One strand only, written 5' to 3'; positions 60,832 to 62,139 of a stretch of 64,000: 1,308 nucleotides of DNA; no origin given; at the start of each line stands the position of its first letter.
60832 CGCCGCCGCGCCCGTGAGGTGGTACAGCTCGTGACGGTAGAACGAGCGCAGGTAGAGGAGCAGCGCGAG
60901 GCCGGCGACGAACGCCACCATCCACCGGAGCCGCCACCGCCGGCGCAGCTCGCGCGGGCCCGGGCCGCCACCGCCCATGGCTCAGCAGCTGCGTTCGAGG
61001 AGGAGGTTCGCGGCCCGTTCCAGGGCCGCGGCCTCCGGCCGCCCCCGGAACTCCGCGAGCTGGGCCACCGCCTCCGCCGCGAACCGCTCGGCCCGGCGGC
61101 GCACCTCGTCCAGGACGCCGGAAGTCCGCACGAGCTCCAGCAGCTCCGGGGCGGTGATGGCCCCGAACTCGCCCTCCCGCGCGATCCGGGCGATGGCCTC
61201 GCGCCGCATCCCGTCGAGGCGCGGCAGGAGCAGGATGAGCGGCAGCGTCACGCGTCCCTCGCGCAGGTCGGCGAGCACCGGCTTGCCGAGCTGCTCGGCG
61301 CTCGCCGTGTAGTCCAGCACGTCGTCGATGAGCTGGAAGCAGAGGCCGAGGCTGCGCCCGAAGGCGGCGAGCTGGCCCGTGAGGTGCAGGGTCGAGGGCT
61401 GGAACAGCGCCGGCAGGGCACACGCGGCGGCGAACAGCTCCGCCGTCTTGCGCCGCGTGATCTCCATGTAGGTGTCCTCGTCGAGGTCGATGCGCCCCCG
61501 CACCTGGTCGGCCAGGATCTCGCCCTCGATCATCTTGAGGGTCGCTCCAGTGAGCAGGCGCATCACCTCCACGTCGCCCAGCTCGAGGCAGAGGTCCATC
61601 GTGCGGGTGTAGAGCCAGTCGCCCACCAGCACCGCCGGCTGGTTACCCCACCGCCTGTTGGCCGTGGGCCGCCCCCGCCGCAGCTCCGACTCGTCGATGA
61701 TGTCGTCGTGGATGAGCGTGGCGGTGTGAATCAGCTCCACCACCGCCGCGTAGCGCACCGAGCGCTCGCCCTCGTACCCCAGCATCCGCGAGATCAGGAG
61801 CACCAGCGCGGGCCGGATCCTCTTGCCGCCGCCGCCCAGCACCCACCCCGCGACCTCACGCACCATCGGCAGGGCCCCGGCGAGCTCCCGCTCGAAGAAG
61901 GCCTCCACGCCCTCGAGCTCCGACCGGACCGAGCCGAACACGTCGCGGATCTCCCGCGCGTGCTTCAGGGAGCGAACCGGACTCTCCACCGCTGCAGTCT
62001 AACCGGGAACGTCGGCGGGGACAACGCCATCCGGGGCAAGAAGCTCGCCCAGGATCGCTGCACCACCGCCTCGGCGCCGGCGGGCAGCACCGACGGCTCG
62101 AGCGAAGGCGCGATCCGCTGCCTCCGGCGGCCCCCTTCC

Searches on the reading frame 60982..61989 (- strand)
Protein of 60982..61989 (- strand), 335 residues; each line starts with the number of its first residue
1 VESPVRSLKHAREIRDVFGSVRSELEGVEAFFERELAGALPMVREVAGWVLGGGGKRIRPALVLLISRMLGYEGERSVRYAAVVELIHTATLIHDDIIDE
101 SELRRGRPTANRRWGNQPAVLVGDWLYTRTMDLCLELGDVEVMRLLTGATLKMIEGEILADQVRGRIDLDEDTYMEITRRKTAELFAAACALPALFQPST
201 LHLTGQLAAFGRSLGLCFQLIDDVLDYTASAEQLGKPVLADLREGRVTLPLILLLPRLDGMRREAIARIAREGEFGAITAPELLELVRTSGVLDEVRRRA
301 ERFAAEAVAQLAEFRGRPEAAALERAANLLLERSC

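Call 42: search_protein_families(library=pfam, proteins=[window:60982-61989:-], max_evalue=0.001)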
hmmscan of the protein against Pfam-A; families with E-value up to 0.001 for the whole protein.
window:60982-61989:- (335 aa): 1 family
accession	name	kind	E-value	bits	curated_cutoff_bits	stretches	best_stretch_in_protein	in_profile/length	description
PF00348.22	polyprenyl_synt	-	5.5e-67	226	27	1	44-271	5-235/251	Polyprenyl synthetase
